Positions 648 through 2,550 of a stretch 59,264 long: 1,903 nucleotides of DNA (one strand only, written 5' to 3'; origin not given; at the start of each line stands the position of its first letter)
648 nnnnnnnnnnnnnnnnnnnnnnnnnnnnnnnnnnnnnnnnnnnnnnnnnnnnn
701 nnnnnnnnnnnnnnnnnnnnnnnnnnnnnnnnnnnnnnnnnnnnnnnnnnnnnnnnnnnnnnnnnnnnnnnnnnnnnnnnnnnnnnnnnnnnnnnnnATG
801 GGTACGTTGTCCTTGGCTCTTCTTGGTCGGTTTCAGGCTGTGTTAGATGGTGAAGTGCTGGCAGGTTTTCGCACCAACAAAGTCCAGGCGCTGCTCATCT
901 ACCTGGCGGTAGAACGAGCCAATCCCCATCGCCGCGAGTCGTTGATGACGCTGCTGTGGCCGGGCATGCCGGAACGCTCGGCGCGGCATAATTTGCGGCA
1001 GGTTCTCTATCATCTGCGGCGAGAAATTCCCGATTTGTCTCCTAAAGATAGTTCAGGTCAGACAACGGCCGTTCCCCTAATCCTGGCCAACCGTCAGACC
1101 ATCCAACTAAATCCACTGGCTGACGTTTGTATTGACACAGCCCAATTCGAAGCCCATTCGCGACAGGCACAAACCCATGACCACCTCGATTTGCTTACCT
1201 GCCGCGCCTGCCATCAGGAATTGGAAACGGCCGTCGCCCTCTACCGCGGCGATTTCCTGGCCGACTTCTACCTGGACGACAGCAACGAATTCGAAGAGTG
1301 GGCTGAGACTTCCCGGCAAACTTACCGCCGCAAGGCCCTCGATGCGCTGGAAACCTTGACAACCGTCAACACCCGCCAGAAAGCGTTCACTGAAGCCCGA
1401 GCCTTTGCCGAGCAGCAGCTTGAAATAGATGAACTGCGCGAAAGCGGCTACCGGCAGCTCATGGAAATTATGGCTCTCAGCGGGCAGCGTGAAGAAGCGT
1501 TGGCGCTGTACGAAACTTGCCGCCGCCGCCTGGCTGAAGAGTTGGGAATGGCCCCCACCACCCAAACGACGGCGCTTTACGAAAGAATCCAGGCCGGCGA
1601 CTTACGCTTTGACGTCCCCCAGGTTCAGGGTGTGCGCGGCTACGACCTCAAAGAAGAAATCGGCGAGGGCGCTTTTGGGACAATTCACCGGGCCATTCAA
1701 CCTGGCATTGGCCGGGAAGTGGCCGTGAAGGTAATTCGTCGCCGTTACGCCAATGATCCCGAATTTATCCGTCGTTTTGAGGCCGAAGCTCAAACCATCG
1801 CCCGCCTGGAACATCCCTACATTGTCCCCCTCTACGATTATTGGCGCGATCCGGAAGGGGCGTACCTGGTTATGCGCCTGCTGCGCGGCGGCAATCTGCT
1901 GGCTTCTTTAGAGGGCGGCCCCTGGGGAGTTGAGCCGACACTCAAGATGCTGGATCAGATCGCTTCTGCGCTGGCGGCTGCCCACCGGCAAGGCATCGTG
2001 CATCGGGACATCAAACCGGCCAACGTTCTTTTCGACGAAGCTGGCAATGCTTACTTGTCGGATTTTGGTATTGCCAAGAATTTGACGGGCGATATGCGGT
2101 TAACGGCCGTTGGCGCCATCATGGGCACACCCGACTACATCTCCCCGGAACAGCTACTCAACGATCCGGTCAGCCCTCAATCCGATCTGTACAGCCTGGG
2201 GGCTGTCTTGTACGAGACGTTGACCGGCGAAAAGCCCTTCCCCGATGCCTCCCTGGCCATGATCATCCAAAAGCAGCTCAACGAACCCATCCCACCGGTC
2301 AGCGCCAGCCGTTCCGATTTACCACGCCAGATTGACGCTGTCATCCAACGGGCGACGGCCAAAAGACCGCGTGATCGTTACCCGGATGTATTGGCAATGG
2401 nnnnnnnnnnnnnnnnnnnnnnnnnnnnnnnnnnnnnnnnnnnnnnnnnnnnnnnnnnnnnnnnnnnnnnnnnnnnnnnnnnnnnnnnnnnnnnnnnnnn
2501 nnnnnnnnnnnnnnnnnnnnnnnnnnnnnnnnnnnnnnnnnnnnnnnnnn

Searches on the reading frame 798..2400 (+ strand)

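Call 13: find_homologous_proteins(query=window:798-2400:+)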
Query window:798-2400:+ (534 aa): 4996 proteins with E <= 0.001 among 8000 candidates; the best 120 are listed.
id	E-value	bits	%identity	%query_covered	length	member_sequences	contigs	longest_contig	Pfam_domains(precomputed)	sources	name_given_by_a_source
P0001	1.4e-259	880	74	100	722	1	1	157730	PF03704.24,PF07714.24,PF00069.32,PF25201.1,PF03109.23,PF00486.35,PF20703.4,PF13191.13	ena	-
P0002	1.9e-254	863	72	100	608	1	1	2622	PF03704.24,PF07714.24,PF00069.32,PF03109.23,PF20703.4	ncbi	ncbi:MAG: protein kinase domain-containing protein, partial [Candidatus Promineifilaceae bacterium]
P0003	5.2e-248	842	71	100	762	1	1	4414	PF03704.24,PF07714.24,PF00069.32,PF03109.23,PF20703.4,PF13191.13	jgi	jgi:serine/threonine protein kinase/two-component SAPR family response regulator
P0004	4.5e-247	839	69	100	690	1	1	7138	PF03704.24,PF07714.24,PF00069.32,PF03109.23,PF20703.4,PF13191.13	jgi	jgi:serine/threonine protein kinase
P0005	3.1e-243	826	69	100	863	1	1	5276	PF03704.24,PF07714.24,PF00069.32,PF03109.23,PF20703.4,PF13191.13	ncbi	ncbi:MAG: protein kinase, partial [Chloroflexota bacterium]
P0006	2.7e-242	823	69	100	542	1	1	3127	PF03704.24,PF07714.24,PF00069.32,PF03109.23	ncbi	-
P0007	1.3e-241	821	69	100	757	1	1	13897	PF03704.24,PF07714.24,PF00069.32,PF03109.23,PF20703.4,PF13191.13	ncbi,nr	ncbi:MAG: protein kinase, partial [Candidatus Promineifilaceae bacterium]|nr:protein kinase [Candida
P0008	1.7e-241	821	68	100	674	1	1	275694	PF03704.24,PF07714.24,PF00069.32,PF03109.23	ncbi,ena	-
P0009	2.0e-241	820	70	100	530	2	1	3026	PF03704.24,PF07714.24,PF00069.32,PF03109.23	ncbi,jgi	-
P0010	2.4e-241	820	68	100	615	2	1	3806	PF03704.24,PF07714.24,PF00069.32,PF03109.23,PF20703.4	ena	-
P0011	1.5e-231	788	66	100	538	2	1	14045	PF03704.24,PF07714.24,PF00069.32,PF03109.23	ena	-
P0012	1.3e-229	781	67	100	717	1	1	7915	PF03704.24,PF07714.24,PF00069.32,PF03109.23,PF20703.4,PF01636.30,PF13191.13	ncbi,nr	ncbi:MAG TPA: protein kinase, partial [Anaerolineales bacterium]|nr:protein kinase [Anaerolineales b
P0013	5.6e-229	779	67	100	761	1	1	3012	PF03704.24,PF07714.24,PF00069.32,PF03109.23,PF20703.4,PF13191.13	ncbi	ncbi:MAG: protein kinase, partial [Chloroflexota bacterium]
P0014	1.9e-225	768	65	100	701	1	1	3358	PF03704.24,PF07714.24,PF00069.32,PF03109.23,PF20703.4,PF13191.13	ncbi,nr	ncbi:MAG: protein kinase, partial [Anaerolineales bacterium]|nr:protein kinase [Anaerolineales bacte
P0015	6.9e-225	766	65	100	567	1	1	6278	PF03704.24,PF07714.24,PF00069.32,PF03109.23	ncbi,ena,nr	ncbi:MAG: protein kinase [Candidatus Promineifilaceae bacterium]|nr:protein kinase [Candidatus Promi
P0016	5.3e-223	760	66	100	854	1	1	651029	PF03704.24,PF07714.24,PF00069.32,PF03109.23,PF13401.13,PF20703.4,PF13191.13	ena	-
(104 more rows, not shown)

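Call 14: find_encoding_contigs(protein=P0001, flank=6000, max_places=2)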
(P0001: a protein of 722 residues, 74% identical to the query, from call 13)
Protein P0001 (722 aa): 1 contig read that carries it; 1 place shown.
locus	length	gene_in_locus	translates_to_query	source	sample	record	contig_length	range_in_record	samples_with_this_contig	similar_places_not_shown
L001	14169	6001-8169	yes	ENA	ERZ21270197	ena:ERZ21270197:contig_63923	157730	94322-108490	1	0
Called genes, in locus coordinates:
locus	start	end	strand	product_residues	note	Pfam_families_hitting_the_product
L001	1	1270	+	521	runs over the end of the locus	PF23357:DUF7088 (weak), PF09822:ABC_transp_aux, PF14258:DUF4350 (weak), PF23355:IFT52_GIFT (faint)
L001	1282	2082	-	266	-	-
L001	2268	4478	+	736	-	PF13401:AAA_22 (faint), PF03704:BTAD, PF13191:AAA_16 (faint), PF00931:NB-ARC (weak), PF05729:NACHT (weak)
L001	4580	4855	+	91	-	PF13424:TPR_12 (weak)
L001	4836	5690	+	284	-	-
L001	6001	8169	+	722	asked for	PF00486:Trans_reg_C (faint), PF03704:BTAD, PF03109:ABC1 (faint), PF00069:Pkinase, PF07714:PK_Tyr_Ser-Thr, PF20703:nSTAND1, PF13191:AAA_16 (weak), PF25201:nSTAND6 (faint)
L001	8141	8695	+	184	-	PF20703:nSTAND1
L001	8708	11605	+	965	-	PF20703:nSTAND1, PF25174:Beta-prop_THOC3, PF23381:Beta-prop_IFT122_1st, PF23409:Beta-prop_EML, PF23414:Beta-prop_EML_2, PF24817:WD40_WDHD1_1st, PF25175:Beta-prop_WDR5, PF24807:WD40_CDC20-Fz, +78 more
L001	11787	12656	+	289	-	PF01636:APH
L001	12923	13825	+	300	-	PF14315:DUF4380 (faint)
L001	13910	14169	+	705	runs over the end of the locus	PF09371:Tex_N, PF22706:Tex_central_region, PF14639:YqgF, PF16921:Tex_YqgF, PF14635:HHH_7, PF12836:HHH_3, PF17674:HHH_9, PF00575:S1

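Call 15: find_encoding_contigs(protein=P0008, flank=6000, max_places=2)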
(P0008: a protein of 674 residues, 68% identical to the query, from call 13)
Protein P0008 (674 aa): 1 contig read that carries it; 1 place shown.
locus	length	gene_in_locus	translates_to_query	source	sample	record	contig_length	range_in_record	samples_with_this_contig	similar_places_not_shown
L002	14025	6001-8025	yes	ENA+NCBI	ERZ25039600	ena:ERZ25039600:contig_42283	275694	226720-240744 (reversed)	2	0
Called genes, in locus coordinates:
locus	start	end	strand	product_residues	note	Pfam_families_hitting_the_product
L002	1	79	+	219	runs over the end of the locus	PF16158:N_BRCA1_IG, PF17210:SdrD_B (weak)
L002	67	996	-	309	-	PF00136:DNA_pol_B (weak)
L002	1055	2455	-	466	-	PF00136:DNA_pol_B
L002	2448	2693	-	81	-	PF26485:DUF8156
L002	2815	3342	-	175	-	-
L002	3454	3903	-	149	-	PF08281:Sigma70_r4_2 (faint), PF00196:GerE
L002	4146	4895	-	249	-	PF01209:Ubie_methyltran (weak), PF03848:TehB, PF13489:Methyltransf_23, PF05175:MTS (weak), PF13847:Methyltransf_31, PF08241:Methyltransf_11, PF08242:Methyltransf_12, PF13649:Methyltransf_25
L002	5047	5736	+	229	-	PF04029:2-ph_phosp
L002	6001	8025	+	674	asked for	PF03704:BTAD, PF03109:ABC1 (faint), PF00069:Pkinase, PF07714:PK_Tyr_Ser-Thr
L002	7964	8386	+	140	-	PF20703:nSTAND1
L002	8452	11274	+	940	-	PF20703:nSTAND1, PF23381:Beta-prop_IFT122_1st, PF24814:WD40_Prp19, PF25174:Beta-prop_THOC3, PF25175:Beta-prop_WDR5, PF25391:WD40_Gbeta, PF23414:Beta-prop_EML_2, PF24805:EIF3I, +98 more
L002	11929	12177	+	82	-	PF00196:GerE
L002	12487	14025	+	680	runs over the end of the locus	PF00497:SBP_bac_3, PF16158:N_BRCA1_IG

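Call 16: find_encoding_contigs(protein=P0016, flank=6000, max_places=2)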
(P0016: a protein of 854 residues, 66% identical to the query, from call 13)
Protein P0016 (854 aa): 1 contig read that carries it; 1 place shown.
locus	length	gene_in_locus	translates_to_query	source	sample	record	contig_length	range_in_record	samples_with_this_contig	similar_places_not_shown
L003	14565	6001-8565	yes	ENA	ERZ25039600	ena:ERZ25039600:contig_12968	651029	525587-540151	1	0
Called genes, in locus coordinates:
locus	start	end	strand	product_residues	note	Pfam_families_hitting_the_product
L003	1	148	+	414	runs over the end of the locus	PF00211:Guanylate_cyc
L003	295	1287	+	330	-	PF02012:BNR (faint), PF25852:DUF6242_C (weak), PF15902:Sortilin-Vps10 (faint)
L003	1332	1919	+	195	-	-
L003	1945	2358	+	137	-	PF19728:DUF6220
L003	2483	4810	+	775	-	PF07730:HisKA_3, PF02518:HATPase_c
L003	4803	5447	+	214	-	PF00072:Response_reg, PF08281:Sigma70_r4_2 (weak), PF00196:GerE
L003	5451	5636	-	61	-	-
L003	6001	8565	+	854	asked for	PF03704:BTAD, PF13401:AAA_22 (faint), PF03109:ABC1 (faint), PF00069:Pkinase, PF07714:PK_Tyr_Ser-Thr, PF20703:nSTAND1, PF13191:AAA_16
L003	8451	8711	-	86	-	-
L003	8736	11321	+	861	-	PF20703:nSTAND1, PF23381:Beta-prop_IFT122_1st, PF23409:Beta-prop_EML, PF24796:WDR55, PF24814:WD40_Prp19, PF24817:WD40_WDHD1_1st, PF25172:Beta-prop_WDR3_2nd, PF25173:Beta-prop_WDR3_1st, +100 more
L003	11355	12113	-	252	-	PF00106:adh_short, PF08659:KR (weak), PF13561:adh_short_C2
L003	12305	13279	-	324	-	PF12146:Hydrolase_4, PF00561:Abhydrolase_1 (weak)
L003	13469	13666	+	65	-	-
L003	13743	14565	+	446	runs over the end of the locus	PF05977:MFS_3, PF07690:MFS_1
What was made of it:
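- L002 and L003, inspected over 6-kb flanks, carry boxes upstream of the SARP-kinase gene with no SARP2-type gene nearby (calls 15, 16); the other loci were not checked for one.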

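Call 79: search_protein_families(library=pfam, proteins=[L001:1282-2082:-], max_evalue=0.01)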
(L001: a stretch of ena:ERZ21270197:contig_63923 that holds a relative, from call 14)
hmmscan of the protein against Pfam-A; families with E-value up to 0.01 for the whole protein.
L001:1282-2082:- (266 aa): 0 families
